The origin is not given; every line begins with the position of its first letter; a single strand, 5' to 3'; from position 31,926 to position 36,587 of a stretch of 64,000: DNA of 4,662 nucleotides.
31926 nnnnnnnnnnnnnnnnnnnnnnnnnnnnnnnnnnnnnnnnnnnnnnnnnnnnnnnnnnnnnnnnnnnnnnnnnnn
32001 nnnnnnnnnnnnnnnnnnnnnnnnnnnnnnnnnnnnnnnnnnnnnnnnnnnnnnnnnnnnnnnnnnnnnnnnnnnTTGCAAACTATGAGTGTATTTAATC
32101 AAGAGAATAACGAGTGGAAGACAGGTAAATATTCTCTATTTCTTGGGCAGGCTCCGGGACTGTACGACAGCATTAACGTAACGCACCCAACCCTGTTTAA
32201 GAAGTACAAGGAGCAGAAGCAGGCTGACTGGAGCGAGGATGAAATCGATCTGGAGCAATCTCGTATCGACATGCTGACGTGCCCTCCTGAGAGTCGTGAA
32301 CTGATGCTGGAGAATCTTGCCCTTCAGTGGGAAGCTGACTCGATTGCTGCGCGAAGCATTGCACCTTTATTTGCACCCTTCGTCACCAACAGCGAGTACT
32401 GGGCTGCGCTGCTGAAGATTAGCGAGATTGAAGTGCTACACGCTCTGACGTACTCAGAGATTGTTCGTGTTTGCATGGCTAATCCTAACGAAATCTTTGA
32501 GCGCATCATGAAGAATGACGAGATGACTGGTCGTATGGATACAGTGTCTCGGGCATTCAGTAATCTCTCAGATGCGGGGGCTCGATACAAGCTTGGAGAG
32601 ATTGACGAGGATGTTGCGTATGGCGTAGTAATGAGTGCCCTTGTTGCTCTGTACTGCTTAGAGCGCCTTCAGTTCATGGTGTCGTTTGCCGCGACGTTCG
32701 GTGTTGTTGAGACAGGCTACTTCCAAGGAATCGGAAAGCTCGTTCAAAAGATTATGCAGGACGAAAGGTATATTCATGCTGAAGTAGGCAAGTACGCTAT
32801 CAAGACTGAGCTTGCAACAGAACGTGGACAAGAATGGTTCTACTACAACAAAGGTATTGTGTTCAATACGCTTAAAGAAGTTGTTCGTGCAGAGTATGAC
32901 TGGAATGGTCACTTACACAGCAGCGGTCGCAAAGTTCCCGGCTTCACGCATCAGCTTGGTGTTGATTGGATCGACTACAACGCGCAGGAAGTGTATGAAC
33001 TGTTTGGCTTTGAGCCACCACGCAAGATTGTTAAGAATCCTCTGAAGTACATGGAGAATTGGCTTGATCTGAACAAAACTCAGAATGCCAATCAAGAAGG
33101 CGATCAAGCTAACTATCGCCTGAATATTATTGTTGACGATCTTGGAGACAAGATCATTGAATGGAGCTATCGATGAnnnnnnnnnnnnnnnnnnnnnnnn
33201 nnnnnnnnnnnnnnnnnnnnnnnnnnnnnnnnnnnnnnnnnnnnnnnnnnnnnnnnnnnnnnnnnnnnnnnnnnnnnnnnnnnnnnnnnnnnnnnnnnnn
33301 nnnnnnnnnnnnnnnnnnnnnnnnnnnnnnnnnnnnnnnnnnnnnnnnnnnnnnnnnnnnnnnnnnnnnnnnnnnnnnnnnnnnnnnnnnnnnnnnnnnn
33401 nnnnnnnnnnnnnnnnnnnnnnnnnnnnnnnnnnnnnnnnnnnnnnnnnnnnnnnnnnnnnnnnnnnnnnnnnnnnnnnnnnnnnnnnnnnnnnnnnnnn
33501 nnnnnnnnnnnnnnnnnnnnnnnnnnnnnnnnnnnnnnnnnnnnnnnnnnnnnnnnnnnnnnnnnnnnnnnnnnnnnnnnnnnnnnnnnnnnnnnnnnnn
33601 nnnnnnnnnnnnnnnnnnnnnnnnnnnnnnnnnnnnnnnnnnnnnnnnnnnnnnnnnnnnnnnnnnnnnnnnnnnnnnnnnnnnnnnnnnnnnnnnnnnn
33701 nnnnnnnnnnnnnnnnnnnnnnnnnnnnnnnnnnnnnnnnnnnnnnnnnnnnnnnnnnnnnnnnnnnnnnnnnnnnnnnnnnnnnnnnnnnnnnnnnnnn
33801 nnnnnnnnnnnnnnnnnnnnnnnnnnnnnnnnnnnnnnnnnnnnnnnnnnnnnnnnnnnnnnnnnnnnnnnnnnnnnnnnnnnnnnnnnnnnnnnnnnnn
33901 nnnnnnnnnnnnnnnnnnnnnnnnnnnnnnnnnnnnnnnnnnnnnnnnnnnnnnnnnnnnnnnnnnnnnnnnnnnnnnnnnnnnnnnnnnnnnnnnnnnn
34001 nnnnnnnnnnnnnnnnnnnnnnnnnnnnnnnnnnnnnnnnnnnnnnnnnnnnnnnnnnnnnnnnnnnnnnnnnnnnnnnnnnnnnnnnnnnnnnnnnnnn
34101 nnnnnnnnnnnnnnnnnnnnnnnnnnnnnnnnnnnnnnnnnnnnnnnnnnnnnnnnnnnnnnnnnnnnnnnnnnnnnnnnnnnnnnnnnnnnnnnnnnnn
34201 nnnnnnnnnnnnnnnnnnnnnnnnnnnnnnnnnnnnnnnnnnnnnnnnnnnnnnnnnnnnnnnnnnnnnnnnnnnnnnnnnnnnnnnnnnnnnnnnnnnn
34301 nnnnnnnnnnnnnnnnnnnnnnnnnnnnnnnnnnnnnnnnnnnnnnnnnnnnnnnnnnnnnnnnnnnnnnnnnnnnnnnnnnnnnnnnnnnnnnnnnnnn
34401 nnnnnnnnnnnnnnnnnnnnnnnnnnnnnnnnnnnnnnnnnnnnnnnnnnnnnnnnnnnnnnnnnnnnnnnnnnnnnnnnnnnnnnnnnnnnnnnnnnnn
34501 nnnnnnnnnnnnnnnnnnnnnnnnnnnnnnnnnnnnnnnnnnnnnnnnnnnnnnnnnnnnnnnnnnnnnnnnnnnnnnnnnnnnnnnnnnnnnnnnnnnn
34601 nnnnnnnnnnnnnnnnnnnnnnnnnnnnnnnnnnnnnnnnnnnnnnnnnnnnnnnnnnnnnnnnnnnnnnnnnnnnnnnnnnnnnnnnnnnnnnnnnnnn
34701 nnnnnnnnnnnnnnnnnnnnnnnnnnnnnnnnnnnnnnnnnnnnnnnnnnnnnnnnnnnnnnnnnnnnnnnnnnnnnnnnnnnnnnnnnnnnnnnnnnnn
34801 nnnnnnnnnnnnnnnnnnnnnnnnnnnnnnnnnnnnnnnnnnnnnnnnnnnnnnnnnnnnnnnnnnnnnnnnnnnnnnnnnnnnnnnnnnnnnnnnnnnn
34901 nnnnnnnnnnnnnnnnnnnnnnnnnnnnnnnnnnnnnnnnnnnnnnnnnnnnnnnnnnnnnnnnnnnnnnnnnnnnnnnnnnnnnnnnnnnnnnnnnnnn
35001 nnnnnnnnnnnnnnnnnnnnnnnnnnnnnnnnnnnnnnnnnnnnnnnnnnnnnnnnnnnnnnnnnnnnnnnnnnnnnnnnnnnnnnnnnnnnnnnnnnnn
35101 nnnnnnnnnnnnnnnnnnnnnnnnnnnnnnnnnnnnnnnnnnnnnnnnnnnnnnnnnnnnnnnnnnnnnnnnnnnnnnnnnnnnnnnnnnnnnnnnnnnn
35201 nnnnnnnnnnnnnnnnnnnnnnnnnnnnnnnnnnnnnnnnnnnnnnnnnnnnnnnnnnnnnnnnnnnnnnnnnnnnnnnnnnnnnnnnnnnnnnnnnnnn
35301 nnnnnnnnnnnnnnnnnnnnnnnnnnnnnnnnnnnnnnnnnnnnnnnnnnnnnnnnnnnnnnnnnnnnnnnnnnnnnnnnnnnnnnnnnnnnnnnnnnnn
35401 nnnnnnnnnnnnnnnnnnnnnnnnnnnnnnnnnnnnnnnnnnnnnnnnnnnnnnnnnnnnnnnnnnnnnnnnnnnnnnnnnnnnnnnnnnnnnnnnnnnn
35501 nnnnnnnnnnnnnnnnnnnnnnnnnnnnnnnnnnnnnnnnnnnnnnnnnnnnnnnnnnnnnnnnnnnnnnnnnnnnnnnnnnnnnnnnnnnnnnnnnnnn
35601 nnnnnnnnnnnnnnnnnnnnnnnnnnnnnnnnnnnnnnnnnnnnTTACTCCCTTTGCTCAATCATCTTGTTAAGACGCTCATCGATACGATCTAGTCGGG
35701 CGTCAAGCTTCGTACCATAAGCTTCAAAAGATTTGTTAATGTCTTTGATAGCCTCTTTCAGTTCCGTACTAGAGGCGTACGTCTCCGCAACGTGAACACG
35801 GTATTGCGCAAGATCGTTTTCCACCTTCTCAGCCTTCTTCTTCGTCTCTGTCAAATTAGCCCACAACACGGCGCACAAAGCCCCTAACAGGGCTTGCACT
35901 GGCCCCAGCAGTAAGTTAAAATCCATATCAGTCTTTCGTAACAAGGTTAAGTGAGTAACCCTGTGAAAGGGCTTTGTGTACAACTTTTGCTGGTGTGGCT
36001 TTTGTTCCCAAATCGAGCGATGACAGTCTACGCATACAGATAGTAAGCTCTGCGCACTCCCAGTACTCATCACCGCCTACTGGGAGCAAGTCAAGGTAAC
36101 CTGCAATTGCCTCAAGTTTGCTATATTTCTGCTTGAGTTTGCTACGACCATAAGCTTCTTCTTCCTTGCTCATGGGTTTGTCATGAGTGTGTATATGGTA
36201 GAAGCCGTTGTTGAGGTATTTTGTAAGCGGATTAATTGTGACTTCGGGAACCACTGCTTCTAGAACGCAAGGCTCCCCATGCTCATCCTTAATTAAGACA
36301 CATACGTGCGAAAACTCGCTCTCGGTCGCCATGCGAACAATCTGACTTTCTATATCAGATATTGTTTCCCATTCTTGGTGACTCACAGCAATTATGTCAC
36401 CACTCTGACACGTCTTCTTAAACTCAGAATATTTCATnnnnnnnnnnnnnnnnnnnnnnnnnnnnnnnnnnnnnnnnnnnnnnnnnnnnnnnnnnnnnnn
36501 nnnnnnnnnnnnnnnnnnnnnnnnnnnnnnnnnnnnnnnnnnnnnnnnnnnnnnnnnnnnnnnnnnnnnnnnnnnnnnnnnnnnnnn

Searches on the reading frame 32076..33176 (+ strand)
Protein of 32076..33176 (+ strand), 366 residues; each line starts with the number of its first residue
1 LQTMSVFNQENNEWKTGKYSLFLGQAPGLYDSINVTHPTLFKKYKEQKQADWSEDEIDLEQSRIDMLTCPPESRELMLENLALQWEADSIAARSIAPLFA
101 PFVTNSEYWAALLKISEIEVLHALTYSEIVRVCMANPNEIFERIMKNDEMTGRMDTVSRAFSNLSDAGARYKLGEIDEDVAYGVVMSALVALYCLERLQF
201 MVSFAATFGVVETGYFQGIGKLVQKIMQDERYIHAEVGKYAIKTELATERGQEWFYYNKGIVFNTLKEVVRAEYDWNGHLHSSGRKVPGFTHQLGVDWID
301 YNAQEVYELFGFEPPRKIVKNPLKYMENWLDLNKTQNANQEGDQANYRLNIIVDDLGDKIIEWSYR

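Call 97: search_protein_families(library=pfam, proteins=[window:32076-33176:+], max_evalue=0.001)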
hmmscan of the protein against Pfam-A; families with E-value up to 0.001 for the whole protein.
window:32076-33176:+ (366 aa): 1 family
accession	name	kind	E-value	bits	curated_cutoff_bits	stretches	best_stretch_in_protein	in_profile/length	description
PF00268.27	Ribonuc_red_sm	-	1.3e-27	97.3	33.6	1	34-314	6-272/281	Ribonucleotide reductase, small chain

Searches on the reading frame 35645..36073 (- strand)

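Call 50: search_protein_families(library=phrogs, proteins=[window:35645-36073:-], max_evalue=0.001)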
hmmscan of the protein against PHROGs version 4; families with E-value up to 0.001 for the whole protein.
window:35645-36073:- (142 aa): 4 families
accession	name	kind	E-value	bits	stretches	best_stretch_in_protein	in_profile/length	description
phrog_7885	-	unknown function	2.8e-12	47.4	1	61-132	10-81/83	-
phrog_462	-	other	3.2e-06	28.2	1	52-140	14-96/101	lipoprotein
phrog_12220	-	unknown function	4.5e-05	24.5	1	61-137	4-83/89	-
phrog_739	-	lysis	0.00013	23.2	1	59-140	7-91/122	Rz-like spanin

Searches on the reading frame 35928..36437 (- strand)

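Call 50: search_protein_families(library=phrogs, proteins=[window:35928-36437:-], max_evalue=0.001)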
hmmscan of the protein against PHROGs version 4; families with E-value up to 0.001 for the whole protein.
window:35928-36437:- (169 aa): 1 family
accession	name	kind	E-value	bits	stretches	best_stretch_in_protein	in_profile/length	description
phrog_1128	-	moron, auxiliary metabolic gene and host takeover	6.1e-05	23.4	1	7-92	19-94/381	enoyl-CoA hydratase/carnithine racemase-like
